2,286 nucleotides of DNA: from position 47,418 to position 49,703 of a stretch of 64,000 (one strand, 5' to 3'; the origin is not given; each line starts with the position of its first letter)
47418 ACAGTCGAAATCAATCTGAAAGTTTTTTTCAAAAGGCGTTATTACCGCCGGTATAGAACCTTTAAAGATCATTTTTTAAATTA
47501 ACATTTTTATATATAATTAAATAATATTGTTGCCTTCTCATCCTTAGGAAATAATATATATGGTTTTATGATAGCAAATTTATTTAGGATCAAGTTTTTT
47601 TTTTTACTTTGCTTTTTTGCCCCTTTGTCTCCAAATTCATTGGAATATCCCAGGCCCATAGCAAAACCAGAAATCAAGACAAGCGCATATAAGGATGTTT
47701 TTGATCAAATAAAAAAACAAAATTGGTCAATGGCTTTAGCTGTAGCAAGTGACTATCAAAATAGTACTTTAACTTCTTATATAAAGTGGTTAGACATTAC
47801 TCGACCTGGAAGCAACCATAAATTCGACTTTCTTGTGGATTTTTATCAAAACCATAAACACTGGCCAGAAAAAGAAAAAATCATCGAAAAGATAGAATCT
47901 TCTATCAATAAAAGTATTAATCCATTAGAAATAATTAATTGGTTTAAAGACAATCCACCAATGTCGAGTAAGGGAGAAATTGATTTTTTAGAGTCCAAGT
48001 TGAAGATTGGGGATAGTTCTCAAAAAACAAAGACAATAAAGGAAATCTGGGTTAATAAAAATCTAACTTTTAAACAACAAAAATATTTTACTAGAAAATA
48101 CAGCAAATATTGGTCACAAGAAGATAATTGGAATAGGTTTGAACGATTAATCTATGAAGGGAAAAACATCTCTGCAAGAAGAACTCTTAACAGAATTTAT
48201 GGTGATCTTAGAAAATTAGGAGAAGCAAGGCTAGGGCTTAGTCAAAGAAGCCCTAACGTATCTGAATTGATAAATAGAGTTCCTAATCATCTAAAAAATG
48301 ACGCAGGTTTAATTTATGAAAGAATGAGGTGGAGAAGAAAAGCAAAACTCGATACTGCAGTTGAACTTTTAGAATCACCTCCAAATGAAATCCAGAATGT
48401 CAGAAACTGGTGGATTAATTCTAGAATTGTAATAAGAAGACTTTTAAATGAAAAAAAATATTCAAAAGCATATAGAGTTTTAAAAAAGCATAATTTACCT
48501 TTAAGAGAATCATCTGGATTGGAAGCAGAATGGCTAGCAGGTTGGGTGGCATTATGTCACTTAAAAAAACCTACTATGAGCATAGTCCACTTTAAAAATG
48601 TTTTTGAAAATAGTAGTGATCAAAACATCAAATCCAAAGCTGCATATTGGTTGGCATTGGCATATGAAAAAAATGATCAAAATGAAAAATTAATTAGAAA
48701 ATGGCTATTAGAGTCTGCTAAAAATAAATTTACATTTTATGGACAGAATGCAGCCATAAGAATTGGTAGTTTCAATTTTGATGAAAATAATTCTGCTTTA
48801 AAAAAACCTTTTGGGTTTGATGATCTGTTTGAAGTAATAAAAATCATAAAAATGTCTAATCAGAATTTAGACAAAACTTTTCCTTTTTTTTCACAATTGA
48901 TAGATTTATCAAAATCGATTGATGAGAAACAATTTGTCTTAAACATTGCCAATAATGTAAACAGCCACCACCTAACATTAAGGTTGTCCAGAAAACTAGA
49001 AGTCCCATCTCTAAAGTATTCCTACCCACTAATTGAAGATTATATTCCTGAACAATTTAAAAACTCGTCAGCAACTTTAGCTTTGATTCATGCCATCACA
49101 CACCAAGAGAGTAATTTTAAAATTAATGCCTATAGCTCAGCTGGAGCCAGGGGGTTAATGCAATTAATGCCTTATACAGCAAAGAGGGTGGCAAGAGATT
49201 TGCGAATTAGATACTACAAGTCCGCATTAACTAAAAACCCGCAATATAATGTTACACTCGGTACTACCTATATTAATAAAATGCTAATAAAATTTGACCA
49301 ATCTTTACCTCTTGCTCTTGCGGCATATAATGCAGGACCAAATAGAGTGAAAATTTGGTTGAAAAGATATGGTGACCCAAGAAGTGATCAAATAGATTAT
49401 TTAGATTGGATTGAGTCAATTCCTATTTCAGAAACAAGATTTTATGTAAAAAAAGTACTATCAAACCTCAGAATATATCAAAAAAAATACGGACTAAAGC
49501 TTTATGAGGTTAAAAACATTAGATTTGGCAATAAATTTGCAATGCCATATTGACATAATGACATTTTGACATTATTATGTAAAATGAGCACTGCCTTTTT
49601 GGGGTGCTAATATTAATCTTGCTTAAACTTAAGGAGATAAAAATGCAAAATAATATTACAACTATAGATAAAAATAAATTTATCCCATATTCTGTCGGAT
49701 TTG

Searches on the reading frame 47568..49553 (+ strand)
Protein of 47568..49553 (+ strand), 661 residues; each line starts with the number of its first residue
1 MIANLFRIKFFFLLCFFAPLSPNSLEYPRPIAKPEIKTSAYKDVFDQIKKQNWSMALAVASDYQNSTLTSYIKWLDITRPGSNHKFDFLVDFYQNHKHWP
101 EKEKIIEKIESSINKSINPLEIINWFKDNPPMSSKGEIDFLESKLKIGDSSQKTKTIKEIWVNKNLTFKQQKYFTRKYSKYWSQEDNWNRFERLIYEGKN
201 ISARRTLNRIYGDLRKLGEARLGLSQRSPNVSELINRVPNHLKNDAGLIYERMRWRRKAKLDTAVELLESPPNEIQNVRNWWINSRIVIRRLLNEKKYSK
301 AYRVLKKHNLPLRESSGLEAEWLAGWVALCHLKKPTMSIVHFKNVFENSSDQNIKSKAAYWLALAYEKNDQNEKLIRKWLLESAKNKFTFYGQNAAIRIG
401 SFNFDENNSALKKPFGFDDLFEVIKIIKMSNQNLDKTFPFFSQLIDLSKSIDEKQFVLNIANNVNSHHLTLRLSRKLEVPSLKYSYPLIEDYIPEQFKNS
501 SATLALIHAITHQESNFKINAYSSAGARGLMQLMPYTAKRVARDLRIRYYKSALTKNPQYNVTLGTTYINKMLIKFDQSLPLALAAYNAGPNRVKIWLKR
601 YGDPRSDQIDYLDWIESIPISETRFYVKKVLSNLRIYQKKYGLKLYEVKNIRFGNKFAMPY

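Call 70: search_protein_families(library=ncbifam, proteins=[window:47568-49553:+], max_evalue=0.01)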
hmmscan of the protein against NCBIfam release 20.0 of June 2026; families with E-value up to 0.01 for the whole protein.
window:47568-49553:+ (661 aa): 6 families
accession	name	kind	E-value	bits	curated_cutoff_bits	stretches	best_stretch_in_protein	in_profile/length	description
NF047373.1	BB0259_flg_lyt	exception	9.4e-40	137.1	234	1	477-641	535-692/705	flagellar assembly lytic transglycosylase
NF008631.0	PRK11619.1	equivalog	5.5e-33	114.2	536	1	355-638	345-625/644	murein transglycosylase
NF008050.0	PRK10783.1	equivalog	5.7e-10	38.1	508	1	495-649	110-258/457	murein transglycosylase D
NF008112.0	PRK10859.1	equivalog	5.4e-09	35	354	1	505-591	304-387/483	membrane-bound lytic murein transglycosylase MltF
NF008670.0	PRK11671.1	equivalog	0.00025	20.3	375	1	504-570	207-275/359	membrane-bound lytic murein transglycosylase MltC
NF012014.0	PRK15470.1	equivalog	0.001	18.7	233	1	505-571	55-123/203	membrane-bound lytic murein transglycosylase EmtA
